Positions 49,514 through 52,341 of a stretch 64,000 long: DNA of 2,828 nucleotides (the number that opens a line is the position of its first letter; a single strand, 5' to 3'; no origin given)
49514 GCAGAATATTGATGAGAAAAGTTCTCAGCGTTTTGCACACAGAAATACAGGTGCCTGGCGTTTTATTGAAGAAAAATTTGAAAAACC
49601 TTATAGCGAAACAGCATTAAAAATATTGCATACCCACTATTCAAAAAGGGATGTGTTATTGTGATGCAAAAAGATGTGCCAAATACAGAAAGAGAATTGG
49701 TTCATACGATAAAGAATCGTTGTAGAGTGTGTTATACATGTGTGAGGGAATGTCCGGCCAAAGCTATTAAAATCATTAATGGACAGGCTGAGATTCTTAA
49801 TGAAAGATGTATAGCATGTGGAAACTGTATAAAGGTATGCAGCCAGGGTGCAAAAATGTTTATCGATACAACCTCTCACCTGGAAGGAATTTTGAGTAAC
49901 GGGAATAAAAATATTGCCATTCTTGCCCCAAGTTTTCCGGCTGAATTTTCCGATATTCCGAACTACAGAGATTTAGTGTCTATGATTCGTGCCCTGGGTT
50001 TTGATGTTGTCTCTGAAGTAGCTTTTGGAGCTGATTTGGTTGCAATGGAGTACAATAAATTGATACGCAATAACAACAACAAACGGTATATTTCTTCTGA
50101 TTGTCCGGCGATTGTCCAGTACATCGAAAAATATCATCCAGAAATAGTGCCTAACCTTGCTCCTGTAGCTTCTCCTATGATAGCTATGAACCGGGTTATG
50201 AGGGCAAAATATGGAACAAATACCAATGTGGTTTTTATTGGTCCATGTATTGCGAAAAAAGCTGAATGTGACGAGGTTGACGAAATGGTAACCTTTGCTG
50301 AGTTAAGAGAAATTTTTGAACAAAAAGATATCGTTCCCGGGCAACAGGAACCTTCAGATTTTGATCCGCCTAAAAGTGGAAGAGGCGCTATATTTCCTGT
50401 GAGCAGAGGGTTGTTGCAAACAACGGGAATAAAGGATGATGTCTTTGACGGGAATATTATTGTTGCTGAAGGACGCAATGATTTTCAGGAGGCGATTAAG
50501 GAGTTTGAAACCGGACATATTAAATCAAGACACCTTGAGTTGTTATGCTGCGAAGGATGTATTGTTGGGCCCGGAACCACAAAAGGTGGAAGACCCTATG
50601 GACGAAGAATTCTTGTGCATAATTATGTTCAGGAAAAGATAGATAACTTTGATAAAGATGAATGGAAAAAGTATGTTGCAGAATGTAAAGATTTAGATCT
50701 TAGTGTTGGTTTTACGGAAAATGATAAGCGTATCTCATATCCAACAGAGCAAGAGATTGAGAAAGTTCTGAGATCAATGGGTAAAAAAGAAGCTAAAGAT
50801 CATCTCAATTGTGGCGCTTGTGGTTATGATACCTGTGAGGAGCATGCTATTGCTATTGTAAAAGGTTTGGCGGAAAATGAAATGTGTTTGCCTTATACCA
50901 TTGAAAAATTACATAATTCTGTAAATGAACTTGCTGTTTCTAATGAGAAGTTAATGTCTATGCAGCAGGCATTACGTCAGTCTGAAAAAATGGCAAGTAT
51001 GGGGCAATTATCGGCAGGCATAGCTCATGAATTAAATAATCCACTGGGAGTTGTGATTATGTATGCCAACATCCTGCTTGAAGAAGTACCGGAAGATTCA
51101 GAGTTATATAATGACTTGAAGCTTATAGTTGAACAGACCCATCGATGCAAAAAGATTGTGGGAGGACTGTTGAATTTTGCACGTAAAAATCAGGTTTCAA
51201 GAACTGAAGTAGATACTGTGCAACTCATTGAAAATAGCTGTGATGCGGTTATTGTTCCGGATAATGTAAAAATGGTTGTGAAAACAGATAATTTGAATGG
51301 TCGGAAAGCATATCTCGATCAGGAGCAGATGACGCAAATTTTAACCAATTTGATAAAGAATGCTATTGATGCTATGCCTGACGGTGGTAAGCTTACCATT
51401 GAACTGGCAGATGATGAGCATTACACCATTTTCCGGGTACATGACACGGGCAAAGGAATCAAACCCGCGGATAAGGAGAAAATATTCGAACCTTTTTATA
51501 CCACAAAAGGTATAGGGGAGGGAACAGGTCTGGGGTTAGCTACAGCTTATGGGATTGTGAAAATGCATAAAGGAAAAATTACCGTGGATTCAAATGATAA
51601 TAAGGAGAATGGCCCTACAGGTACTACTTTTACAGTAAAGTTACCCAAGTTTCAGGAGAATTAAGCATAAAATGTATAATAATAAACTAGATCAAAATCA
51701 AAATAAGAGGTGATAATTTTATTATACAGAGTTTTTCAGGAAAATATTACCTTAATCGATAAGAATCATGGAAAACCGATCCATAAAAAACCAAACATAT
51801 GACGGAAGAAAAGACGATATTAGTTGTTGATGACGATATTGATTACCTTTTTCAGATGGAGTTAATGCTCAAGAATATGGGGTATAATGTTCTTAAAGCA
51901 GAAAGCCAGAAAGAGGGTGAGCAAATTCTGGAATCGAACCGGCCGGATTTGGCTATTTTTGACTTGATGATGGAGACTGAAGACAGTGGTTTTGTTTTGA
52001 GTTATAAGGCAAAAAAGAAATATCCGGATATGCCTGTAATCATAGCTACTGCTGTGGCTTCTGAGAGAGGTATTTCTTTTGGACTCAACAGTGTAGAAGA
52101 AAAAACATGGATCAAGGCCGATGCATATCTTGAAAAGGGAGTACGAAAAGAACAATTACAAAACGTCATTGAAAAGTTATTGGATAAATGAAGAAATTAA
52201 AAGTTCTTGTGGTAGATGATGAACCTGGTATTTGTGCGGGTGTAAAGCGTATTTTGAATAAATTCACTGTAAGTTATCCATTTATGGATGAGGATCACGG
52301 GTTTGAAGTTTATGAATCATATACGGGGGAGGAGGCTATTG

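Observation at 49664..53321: H-cluster-like domain fused in one polypeptide to a complete histidine kinase, coupled to hydA and followed by a relay with no DNA-binding output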

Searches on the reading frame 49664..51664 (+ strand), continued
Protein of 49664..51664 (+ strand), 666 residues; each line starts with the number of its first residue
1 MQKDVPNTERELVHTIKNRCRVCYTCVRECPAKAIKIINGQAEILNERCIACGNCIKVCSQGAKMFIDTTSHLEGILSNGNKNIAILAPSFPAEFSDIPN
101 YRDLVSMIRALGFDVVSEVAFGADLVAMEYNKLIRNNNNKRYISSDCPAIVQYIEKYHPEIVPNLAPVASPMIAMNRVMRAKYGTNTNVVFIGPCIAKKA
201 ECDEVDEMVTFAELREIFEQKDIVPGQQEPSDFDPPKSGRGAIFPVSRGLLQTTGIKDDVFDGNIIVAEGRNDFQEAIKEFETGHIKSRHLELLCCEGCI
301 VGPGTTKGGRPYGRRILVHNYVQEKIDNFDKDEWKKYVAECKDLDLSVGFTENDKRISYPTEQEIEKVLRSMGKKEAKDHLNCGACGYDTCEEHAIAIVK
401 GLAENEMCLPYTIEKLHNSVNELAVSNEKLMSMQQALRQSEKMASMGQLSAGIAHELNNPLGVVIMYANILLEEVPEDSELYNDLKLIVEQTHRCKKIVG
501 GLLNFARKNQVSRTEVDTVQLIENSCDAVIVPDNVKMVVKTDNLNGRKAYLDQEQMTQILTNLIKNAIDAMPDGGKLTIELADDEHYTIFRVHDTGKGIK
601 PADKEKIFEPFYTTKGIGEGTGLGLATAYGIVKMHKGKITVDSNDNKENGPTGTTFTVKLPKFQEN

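Call 73: predict_structure(alignment_id=A1)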
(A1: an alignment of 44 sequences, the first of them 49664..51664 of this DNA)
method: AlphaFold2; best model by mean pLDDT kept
length: 666 residues; sequences in the alignment: 44
mean_pLDDT: 71.1   pTM: 0.54
mean pLDDT of the five models: 71.1, 69.2, 67.7, 65.8, 65.0
residues with pLDDT >= 90: 104; 70-90: 303; 50-70: 121; < 50: 138
segments of 3 or more residues with pLDDT < 50: 1-3, 14-64, 257-262, 303-308, 404-409, 419-424, 426-454, 507-509, 610-623
pLDDT, mean of each block of 10 residues (from residue 1): 62 43 31 35 39 40 57 86 91 86 95 93 88 72 81 80 90 93 92 80 87 89 90 85 66 52 63 74 79 67 47 74 83 89 90 70 80 70 53 68 49 50 41 39 42 50 60 79 73 56 50 81 84 89 85 82 83 89 90 88 67 39 61 80 86 90 63
secondary structure, 60 per line:
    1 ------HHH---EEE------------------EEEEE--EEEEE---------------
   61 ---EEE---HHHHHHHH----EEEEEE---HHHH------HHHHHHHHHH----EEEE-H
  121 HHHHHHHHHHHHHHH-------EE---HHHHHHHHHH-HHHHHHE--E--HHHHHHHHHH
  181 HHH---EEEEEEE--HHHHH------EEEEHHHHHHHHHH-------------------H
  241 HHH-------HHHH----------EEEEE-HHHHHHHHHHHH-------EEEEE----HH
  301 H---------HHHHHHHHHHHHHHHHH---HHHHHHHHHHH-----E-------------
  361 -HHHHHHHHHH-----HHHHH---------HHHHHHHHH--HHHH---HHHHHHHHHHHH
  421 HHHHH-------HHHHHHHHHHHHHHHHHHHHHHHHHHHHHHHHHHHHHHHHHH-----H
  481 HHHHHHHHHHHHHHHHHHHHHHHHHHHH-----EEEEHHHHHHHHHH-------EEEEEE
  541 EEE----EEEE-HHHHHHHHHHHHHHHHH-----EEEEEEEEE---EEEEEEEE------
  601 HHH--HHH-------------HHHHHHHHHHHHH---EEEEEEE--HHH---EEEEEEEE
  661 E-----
elements in order (helices of 4 or more, strands of 3 or more residues): E13-15 E34-38 E41-45 E64-66 H70-77 E82-87 H91-94 H101-110 E115-118 H120-135 H148-157 H159-164 H171-183 E187-193 H196-200 E207-210 H211-220 H240-243 H251-254 E265-269 H271-282 E290-294 H311-327 H331-341 H362-371 H377-381 H391-399 H402-405 H409-425 H433-474 H480-508 E514-517 H518-527 E535-543 E548-551 H553-569 E575-583 E587-594 H622-634 E638-644 E653-661

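Call 76: fold_search(model_id=the predicted structure, library=pdb)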
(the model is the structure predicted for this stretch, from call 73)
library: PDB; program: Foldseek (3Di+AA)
matches with E <= 10: 737; with E <= 0.001: 395
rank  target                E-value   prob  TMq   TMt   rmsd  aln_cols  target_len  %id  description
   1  9jfj_B                4.1e-17  1.00  0.26  0.66   6.1       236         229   30  Crystal structure of the cytoplasmic domain of ZraS in ADP-bound form (released 2025-03-26)
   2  9jfj_A                4.3e-17  1.00  0.21  0.57  14.9       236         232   31  Crystal structure of the cytoplasmic domain of ZraS in ADP-bound form (released 2025-03-26)
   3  8a6t_A                5.4e-17  1.00  0.43  0.50   5.7       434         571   22  Cryo-EM structure of the electron bifurcating Fe-Fe hydrogenase HydABC complex from Thermoanaerobacter kivui in the re (released 2023-02-15)
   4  8zqd_A                2.4e-16  1.00  0.42  0.45   5.8       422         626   22  Anaerobically isolated active [FeFe]-hydrogenase CbA5H (released 2025-01-01)
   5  9f46_B                3.3e-16  1.00  0.42  0.45   5.7       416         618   22  crystal structure of apo-[FeFe]-hydrogenase CbA5H from Clostridium beijerinckii (released 2024-12-18)
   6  7q4w_A                3.7e-16  1.00  0.41  0.46   6.2       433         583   19  CryoEM structure of electron bifurcating Fe-Fe hydrogenase HydABC complex A. woodii in the oxidised state (released 2023-02-15)
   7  5idj                  5.1e-16  1.00  0.30  0.78   3.1       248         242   34  Bifunctional histidine kinase CckA (domains DHp-CA) in complex with ADP/Mg2+ (released 2016-10-05)
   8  6gm8_A                6.4e-16  1.00  0.42  0.48   6.1       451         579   19  [FeFe]-hydrogenase CpI from Clostridium pasteurianum, variant E282Q (released 2018-11-07)
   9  7p8n_a                7.1e-16  1.00  0.40  0.41   6.3       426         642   21  TmHydABC- T. maritima hydrogenase with bridge closed (released 2022-09-14)
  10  9f46_A                1.2e-15  1.00  0.42  0.45   5.6       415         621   22  crystal structure of apo-[FeFe]-hydrogenase CbA5H from Clostridium beijerinckii (released 2024-12-18)
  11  6rgz_A                1.7e-15  1.00  0.22  0.58  15.8       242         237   26  Revisiting pH-gated conformational switch. Complex HK853-RR468 pH 6.5 (released 2020-02-19)
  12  8cjy_B                2.3e-15  1.00  0.41  0.47   6.8       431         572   21  [FeFe]-hydrogenase CpI from Clostridium pasteurianum, variant S357T (released 2023-10-25)
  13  9jfj_D                3.1e-15  1.00  0.26  0.63   6.3       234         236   31  Crystal structure of the cytoplasmic domain of ZraS in ADP-bound form (released 2025-03-26)
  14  9rjq_A                3.7e-15  1.00  0.41  0.47   7.2       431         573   20  [FeFe]-hydrogenase CpI from Clostridium pasteurianum, variant Q195L (released 2026-03-04)
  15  7p5h_A                4.4e-15  1.00  0.39  0.46   6.2       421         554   22  TmHydABC- D2 map (released 2022-09-14)
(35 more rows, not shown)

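Call 79: find_related_loci(query=A2, collection=metagenome_contigs, flank=10000)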
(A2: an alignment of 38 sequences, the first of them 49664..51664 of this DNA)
Query A2 (666 aa) in metagenome_contigs; peptide patterns used: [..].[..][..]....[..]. (x = any residue, [..] = any of these).
600 stretches matched a pattern (row limit reached: there are more); 472 encode a relative of the query (tblastn E <= 1e-3); the best 80 are kept; 80 distinct loci.
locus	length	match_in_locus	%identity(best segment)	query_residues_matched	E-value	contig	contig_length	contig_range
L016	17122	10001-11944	63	12-661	0e+0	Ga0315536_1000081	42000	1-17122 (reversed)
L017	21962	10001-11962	62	12-665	0e+0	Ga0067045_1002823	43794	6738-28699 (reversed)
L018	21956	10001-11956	62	12-665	0e+0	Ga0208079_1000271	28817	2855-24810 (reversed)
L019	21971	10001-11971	61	7-665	0e+0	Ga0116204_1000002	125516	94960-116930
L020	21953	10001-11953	62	12-665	0e+0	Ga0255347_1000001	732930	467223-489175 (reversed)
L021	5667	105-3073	60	1-662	0e+0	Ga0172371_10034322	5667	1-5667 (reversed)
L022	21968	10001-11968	61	9-666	0e+0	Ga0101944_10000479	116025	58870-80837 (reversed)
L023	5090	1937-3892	59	10-662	0e+0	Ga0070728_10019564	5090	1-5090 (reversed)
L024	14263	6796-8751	61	12-665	0e+0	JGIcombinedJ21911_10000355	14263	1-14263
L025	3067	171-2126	61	12-665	0e+0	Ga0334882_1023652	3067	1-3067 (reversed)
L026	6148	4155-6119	61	9-665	0e+0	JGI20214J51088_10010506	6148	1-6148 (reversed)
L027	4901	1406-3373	60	7-662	0e+0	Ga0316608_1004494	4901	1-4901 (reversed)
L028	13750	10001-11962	58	10-664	0e+0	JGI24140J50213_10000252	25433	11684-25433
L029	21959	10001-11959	60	9-663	0e+0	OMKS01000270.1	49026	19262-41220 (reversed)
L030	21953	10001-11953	62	12-665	0e+0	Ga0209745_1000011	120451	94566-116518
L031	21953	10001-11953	58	10-662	0e+0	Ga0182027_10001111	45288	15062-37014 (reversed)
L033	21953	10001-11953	58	11-662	0e+0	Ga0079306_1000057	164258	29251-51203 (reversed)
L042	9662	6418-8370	56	11-662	0e+0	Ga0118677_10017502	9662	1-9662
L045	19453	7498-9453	56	11-663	0e+0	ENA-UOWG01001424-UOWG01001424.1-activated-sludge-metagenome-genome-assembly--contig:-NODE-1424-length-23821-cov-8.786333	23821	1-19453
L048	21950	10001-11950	57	12-662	0e+0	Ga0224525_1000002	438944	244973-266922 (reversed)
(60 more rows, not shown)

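Call 84: search_protein_families(library=pfam, proteins=[L045:1677-2315:+, L045:2606-3220:+, L031:4443-5084:+, L031:5359-5907:+, L048:4032-4688:+, L048:4846-5778:+, L033:3897-4535:+, L033:5277-5774:+, L042:1-714:+, L045:2-1675:+], max_evalue=0.001)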
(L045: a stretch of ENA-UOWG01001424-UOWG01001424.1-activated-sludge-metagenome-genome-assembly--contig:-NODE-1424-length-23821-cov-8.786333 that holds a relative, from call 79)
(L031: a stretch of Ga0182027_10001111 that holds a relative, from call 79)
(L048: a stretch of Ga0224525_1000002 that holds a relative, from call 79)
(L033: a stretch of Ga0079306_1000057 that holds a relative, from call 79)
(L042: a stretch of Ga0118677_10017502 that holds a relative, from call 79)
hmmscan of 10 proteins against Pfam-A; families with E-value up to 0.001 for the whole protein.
L045:1677-2315:+ (212 aa): 3 families
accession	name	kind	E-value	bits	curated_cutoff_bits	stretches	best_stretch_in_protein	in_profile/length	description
PF00072.30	Response_reg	-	8.9e-30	103.6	30.2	1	6-117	1-110/111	Response regulator receiver domain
PF00196.25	GerE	-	1.6e-14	53.7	23.5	1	150-204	3-57/57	Bacterial regulatory proteins, luxR family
PF08281.18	Sigma70_r4_2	-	0.00065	19.7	25.7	0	149-187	10-49/54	Sigma-70, region 4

L045:2606-3220:+ (204 aa): 2 families
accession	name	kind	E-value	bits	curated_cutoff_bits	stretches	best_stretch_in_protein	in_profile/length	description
PF00072.30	Response_reg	-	7.3e-18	65.2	30.2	1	40-137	1-95/111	Response regulator receiver domain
PF02310.24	B12-binding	-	0.00066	19.9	32.1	0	50-116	17-85/121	B12 binding domain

L031:4443-5084:+ (213 aa): 5 families
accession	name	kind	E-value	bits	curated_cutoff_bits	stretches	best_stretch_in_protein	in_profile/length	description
PF00072.30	Response_reg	-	9.5e-30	103.5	30.2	1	6-117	1-110/111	Response regulator receiver domain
PF00196.25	GerE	-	3e-16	59.2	23.5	1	150-205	2-57/57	Bacterial regulatory proteins, luxR family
PF08281.18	Sigma70_r4_2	-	2.7e-05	24.2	25.7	1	151-183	11-44/54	Sigma-70, region 4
PF19610.4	DUF6115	-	0.00011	23.1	27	1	132-179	75-124/134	Family of unknown function (DUF6115)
PF13384.12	HTH_23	-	0.00033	20.8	24.6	1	156-183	8-35/50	Homeodomain-like domain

L031:5359-5907:+ (182 aa): 2 families
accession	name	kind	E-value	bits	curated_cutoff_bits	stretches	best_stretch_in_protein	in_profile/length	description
PF00072.30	Response_reg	-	1.5e-17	64.2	30.2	1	19-104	1-83/111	Response regulator receiver domain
PF23198.2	PDE8A_N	-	0.00066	20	29.6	0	11-90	4-84/147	PDE8A-like, N-terminal domain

L048:4032-4688:+ (218 aa): 3 families
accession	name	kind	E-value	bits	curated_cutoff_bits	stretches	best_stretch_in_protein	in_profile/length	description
PF00072.30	Response_reg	-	5.2e-28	97.9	30.2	1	10-121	1-110/111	Response regulator receiver domain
PF00196.25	GerE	-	1.1e-16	60.6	23.5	1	156-208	3-55/57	Bacterial regulatory proteins, luxR family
PF13384.12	HTH_23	-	3.3e-05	24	24.6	1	159-187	6-34/50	Homeodomain-like domain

L048:4846-5778:+ (310 aa): 1 family
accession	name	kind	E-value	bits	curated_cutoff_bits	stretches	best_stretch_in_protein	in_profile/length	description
PF00072.30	Response_reg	-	7.5e-42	142.4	30.2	2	8-118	2-110/111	Response regulator receiver domain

L033:3897-4535:+ (212 aa): 5 families
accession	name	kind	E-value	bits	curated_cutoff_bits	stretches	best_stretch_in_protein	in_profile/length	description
PF00072.30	Response_reg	-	5.7e-30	104.2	30.2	1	7-117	2-110/111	Response regulator receiver domain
PF00196.25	GerE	-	1.2e-16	60.5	23.5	1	150-204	3-57/57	Bacterial regulatory proteins, luxR family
PF08281.18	Sigma70_r4_2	-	1.1e-07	31.8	25.7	1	149-184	10-46/54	Sigma-70, region 4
PF13384.12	HTH_23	-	8.4e-05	22.7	24.6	1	154-183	7-36/50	Homeodomain-like domain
PF19610.4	DUF6115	-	0.00078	20.3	27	0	123-176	74-122/134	Family of unknown function (DUF6115)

L033:5277-5774:+ (165 aa): 1 family
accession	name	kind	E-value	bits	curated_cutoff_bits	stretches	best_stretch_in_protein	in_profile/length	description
PF00072.30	Response_reg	-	6.5e-16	58.9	30.2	1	6-93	1-85/111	Response regulator receiver domain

L042:1-714:+ (237 aa): 1 family
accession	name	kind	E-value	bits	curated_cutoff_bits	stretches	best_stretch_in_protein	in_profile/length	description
PF00072.30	Response_reg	-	3.9e-14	53.2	30.2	1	80-162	1-80/111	Response regulator receiver domain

L045:2-1675:+ (557 aa): 10 families
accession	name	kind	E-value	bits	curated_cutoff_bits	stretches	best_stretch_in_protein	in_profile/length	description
PF17201.10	Cache_3-Cache_2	-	2.1e-42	145.9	27.7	1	3-173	113-296/299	Cache 3/Cache 2 fusion domain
PF17202.10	sCache_3_3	-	4.6e-20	72.4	28.8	1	2-78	26-102/107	Single cache domain 3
PF13426.13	PAS_9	-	1e-12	48.6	27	1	237-336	2-103/103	PAS domain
PF02518.31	HATPase_c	-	6.5e-10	39.9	26.4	1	461-548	3-105/111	Histidine kinase-, DNA gyrase B-, and HSP90-like ATPase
PF00989.32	PAS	-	8.9e-09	35.8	22.6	1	227-334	2-113/113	PAS fold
PF07730.19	HisKA_3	-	1.9e-08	35.2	24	1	355-420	1-67/68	Histidine kinase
PF02743.24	dCache_1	-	5.4e-06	26.5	45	1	45-157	123-238/240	Cache domain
PF08448.16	PAS_4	-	9.1e-06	26.3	23.1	1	232-339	1-110/110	PAS fold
PF13188.13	PAS_8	-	6.2e-05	23.2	21.8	1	227-272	2-44/65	PAS domain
PF08447.18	PAS_3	-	0.00019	22.1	25.6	1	249-324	2-81/89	PAS fold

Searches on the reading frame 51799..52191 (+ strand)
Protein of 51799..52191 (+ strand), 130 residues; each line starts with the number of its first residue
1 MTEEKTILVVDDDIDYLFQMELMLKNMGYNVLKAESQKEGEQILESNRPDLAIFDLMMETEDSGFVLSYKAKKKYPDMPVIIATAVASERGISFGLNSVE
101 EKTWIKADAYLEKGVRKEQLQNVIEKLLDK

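Call 6: search_protein_families(library=pfam, proteins=[window:51799-52191:+], max_evalue=0.01)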
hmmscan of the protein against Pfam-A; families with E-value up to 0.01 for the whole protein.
window:51799-52191:+ (130 aa): 2 families
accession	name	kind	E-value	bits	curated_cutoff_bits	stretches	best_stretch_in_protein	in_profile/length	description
PF00072.30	Response_reg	-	1.6e-15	57.7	30.2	1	7-124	1-110/111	Response regulator receiver domain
PF06490.17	FleQ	-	0.0099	16.6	22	0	6-87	1-79/108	Flagellar regulatory protein FleQ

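Call 7: search_protein_families(library=ncbifam, proteins=[window:51799-52191:+], max_evalue=0.001)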
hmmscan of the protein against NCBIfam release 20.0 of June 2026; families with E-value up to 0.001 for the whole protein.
window:51799-52191:+ (130 aa): 57 families (the best 25 are shown)
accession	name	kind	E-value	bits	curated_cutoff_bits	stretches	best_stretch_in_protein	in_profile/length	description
NF011695.0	PRK15115.1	equivalog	9.6e-14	51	763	1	5-127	7-121/445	two-component system response regulator GlrR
NF045717.1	DVU0259_DivK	exception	2.2e-12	47.2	160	1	5-125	3-113/117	DVU0259 family response regulator domain-containing protein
NF007005.1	PRK09468.1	equivalog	9.8e-12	44.8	331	1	3-126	2-117/237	osmolarity response regulator transcription factor OmpR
TIGR02154.1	PhoB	equivalog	2.2e-11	43.5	296.2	1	5-98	3-97/226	phosphate regulon transcriptional regulator PhoB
NF040534.1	resp_reg_YycF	equivalog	3e-11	43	340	1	5-97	1-91/231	response regulator YycF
NF000404.1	vanR-D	exception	5.5e-11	42.4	500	1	5-101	3-96/232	vancomycin resistance response regulator transcription factor VanR-D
NF033117.2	vanR_ACDEGLN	exception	6e-11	42.4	350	1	7-97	1-89/226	VanR-ABDEGLN family response regulator transcription factor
NF010076.0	PRK13557.1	subfamily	7.6e-11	41.1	631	1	4-91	415-503/540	histidine kinase famiy protein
NF000401.1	vanR-A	exception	1.2e-10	41.2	500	1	6-119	4-108/231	vancomycin resistance response regulator transcription factor VanR-A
NF053854.1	RespRegPhoBBctds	equivalog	2.9e-10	39.9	270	1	7-114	1-101/225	two-component system response regulator PhoB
NF045944.1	ResRegRpaBCyano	equivalog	4e-10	39.4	330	1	8-128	1-112/229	response regulator transcription factor RpaB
TIGR03787.1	marine_sort_RR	equivalog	4.2e-10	39.5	335.7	1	5-128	1-118/227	proteobacterial dedicated sortase system response regulator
NF047793.1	ResRegPgtA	equivalog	5.6e-10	38.6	650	1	2-128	3-121/414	two-component system response regulator PgtA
NF008078.0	PRK10816.1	equivalog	2.3e-09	37.1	336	1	7-89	3-84/223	two-component system response regulator PhoP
NF045505.1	RR_RssB_Pseudo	equivalog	2.3e-09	36.8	700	1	4-87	5-87/394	two-component system response regulator RssB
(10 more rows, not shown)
